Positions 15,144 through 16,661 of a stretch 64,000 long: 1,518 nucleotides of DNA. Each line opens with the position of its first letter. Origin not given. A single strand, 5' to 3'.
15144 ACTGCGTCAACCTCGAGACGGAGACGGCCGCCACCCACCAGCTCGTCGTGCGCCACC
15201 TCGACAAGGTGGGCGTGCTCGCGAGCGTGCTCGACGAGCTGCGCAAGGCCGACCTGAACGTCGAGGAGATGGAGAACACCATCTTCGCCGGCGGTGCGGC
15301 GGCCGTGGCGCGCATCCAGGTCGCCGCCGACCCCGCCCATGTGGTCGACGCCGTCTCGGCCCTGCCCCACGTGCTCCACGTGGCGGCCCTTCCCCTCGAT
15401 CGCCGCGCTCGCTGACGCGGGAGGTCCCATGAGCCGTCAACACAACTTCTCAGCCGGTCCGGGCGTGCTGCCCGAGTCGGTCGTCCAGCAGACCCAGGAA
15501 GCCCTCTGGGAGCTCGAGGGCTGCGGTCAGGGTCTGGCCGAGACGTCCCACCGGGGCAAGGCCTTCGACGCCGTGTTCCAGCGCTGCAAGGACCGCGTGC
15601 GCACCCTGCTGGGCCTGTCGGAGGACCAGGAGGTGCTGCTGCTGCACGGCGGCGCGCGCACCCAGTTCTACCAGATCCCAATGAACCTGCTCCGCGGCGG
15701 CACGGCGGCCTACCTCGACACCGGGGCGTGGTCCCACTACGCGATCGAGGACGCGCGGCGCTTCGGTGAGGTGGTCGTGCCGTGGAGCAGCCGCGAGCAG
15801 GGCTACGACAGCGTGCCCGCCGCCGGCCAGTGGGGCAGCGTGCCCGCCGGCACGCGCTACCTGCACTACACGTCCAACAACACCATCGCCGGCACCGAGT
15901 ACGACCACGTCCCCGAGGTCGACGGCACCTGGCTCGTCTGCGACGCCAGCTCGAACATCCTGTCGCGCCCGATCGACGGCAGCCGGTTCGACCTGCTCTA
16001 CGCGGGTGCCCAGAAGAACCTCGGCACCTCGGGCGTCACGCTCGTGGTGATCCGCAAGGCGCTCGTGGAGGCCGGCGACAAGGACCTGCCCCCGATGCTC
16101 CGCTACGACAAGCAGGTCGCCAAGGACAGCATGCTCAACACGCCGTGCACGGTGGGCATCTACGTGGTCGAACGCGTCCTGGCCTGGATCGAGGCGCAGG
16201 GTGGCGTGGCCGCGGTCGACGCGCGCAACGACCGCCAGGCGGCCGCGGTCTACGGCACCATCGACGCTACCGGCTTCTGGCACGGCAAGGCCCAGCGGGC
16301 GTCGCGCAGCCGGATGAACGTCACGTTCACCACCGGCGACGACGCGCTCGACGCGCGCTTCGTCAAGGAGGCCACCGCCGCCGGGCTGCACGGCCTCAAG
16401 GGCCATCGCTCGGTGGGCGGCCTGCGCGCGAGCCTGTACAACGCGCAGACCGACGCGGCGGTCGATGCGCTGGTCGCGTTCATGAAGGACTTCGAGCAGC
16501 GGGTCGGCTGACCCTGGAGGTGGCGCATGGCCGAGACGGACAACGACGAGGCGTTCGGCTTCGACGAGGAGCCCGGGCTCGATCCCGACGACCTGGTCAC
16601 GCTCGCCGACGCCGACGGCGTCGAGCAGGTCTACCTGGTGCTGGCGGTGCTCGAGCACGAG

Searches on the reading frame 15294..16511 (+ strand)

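Call 48: search_protein_families(library=pfam, proteins=[window:15294-16511:+], max_evalue=0.00001)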
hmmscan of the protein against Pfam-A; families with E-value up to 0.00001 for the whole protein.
window:15294-16511:+ (405 aa): 1 family
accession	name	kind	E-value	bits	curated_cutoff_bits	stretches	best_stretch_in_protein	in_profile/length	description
PF00266.25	Aminotran_5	-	5.3e-37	128.1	21.5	1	51-393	3-371/371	Aminotransferase class-V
